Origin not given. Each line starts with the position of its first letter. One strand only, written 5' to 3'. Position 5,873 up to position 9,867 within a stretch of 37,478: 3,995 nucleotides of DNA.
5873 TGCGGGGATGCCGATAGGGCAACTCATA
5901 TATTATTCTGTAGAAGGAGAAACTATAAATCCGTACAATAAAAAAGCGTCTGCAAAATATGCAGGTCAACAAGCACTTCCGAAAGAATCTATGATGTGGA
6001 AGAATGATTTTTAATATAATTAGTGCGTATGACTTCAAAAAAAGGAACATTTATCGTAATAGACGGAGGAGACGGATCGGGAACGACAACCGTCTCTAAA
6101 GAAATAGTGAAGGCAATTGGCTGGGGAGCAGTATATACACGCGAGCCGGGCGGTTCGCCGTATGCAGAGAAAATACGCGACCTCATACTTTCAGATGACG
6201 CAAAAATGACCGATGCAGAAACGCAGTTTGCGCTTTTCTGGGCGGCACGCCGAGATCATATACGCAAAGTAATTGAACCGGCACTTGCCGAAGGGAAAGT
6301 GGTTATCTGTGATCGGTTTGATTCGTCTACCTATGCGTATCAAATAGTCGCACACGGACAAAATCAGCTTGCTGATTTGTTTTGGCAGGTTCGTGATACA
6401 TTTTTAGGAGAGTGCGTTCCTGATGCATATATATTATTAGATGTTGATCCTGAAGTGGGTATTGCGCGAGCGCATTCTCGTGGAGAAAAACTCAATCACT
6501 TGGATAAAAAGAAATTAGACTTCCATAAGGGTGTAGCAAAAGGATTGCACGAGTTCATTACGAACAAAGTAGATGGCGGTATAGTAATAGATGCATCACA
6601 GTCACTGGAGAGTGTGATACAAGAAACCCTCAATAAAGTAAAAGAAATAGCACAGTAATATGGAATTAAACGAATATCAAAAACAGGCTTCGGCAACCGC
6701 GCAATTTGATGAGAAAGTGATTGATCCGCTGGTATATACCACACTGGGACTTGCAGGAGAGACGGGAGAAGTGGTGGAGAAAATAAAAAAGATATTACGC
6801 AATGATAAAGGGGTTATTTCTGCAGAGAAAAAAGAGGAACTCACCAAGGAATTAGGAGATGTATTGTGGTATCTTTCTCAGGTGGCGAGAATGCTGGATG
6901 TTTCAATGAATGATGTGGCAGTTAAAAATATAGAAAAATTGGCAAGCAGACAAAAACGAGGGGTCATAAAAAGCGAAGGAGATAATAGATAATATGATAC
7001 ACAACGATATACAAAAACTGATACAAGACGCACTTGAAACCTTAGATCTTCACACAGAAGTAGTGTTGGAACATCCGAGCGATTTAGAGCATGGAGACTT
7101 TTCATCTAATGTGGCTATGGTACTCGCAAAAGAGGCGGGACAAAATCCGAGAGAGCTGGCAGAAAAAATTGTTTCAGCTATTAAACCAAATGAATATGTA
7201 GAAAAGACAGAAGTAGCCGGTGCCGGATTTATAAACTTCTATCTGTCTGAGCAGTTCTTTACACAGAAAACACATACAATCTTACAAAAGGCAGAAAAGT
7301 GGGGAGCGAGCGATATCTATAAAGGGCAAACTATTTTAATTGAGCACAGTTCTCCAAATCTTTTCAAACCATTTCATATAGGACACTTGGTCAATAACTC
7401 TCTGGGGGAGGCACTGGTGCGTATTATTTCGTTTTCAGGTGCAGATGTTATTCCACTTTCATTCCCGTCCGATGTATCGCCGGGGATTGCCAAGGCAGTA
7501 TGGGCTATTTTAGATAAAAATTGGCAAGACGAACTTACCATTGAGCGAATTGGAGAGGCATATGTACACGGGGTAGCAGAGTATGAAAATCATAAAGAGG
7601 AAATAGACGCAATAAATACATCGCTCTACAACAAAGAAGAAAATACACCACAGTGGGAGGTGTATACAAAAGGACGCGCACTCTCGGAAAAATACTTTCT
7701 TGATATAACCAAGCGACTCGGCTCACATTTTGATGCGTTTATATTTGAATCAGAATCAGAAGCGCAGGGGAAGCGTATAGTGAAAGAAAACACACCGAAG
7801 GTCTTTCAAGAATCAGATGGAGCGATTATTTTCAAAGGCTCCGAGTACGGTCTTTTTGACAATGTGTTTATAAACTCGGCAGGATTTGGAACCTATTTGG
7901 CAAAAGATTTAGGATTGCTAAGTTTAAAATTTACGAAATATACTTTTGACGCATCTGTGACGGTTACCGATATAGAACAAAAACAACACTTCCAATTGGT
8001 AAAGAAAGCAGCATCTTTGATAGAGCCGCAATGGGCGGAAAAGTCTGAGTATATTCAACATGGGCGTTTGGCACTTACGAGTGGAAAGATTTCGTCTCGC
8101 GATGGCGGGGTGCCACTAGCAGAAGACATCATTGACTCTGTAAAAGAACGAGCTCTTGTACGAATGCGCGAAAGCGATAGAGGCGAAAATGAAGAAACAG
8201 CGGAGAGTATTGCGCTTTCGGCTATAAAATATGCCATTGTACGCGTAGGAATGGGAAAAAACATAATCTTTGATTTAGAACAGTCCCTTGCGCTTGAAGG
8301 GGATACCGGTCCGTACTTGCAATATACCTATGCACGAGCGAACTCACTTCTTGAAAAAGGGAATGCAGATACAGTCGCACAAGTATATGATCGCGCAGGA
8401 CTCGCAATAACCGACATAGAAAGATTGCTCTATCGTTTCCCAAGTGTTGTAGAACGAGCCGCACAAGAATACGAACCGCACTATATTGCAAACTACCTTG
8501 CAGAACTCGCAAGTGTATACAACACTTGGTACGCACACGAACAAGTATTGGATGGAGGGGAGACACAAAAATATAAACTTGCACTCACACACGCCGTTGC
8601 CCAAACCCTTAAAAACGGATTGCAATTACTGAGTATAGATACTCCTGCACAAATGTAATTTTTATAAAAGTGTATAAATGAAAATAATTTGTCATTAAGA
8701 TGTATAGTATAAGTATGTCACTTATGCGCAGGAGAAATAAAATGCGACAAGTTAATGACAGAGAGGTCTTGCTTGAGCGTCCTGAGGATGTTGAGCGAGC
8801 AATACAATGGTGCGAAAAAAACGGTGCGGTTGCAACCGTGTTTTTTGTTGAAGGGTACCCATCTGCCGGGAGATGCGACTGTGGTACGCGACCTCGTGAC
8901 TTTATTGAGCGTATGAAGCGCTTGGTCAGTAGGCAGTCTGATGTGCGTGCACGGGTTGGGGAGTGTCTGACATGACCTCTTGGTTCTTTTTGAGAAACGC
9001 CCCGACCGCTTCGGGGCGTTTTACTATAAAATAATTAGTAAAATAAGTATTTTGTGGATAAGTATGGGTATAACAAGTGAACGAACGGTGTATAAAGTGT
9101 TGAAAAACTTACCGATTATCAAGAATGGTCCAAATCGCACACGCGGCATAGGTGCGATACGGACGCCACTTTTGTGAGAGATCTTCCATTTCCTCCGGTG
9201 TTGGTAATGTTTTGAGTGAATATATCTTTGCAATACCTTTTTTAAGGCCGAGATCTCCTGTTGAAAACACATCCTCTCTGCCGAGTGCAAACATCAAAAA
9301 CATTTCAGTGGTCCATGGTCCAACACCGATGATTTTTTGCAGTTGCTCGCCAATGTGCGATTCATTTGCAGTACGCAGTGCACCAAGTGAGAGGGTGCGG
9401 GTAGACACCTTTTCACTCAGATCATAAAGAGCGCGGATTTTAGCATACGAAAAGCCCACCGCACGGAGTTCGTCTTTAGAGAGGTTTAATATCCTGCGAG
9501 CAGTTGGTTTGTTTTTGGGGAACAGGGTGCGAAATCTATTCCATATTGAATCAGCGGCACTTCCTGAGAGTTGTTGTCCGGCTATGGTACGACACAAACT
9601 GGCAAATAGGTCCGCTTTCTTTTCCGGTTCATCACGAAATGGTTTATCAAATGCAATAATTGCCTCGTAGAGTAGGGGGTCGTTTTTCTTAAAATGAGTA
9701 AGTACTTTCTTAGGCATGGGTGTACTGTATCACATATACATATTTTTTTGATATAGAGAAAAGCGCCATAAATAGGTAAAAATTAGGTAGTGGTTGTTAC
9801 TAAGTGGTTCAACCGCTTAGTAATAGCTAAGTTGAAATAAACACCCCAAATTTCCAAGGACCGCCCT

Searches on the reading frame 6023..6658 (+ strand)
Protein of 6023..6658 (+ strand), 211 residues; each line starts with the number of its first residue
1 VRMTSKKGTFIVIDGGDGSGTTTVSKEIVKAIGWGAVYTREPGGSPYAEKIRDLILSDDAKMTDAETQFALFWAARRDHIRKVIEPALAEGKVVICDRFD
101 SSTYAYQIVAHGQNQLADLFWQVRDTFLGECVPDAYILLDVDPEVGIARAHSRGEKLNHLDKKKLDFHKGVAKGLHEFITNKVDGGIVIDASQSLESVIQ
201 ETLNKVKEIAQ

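Call 13: search_protein_families(library=pfam, proteins=[window:6023-6658:+], max_evalue=0.0001)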
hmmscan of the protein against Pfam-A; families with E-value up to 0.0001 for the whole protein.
window:6023-6658:+ (211 aa): 2 families
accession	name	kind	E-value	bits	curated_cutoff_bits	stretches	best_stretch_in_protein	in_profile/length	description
PF02223.23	Thymidylate_kin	-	5.2e-40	137.6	27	1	13-200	1-183/185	Thymidylate kinase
PF13521.12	AAA_28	-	8.6e-05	23.2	27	0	11-156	2-131/164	AAA domain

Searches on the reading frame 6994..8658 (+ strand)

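Call 12: search_protein_families(library=pfam, proteins=[window:6994-8658:+], max_evalue=0.0001)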
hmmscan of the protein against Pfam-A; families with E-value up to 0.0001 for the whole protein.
window:6994-8658:+ (554 aa): 3 families
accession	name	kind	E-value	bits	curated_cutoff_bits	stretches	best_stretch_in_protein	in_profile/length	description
PF03485.21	Arg_tRNA_synt_N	-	1.8e-26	93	21.5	1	5-84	2-85/85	Arginyl tRNA synthetase N terminal domain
PF05746.21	DALR_1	-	2.4e-26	92.5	22.3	1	442-554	1-117/117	DALR anticodon binding domain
PF00750.26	tRNA-synt_1d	-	1.1e-24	87.6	23.3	1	96-426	5-347/349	tRNA synthetases class I (R), catalytic domain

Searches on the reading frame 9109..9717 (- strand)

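Call 13: search_protein_families(library=pfam, proteins=[window:9109-9717:-], max_evalue=0.0001)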
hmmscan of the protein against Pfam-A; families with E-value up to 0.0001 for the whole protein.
window:9109-9717:- (202 aa): 1 family
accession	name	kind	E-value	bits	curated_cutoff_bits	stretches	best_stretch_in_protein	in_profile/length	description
PF00730.31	HhH-GPD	-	1.5e-15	57.9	26.2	1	43-184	2-105/108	HhH-GPD superfamily base excision DNA repair protein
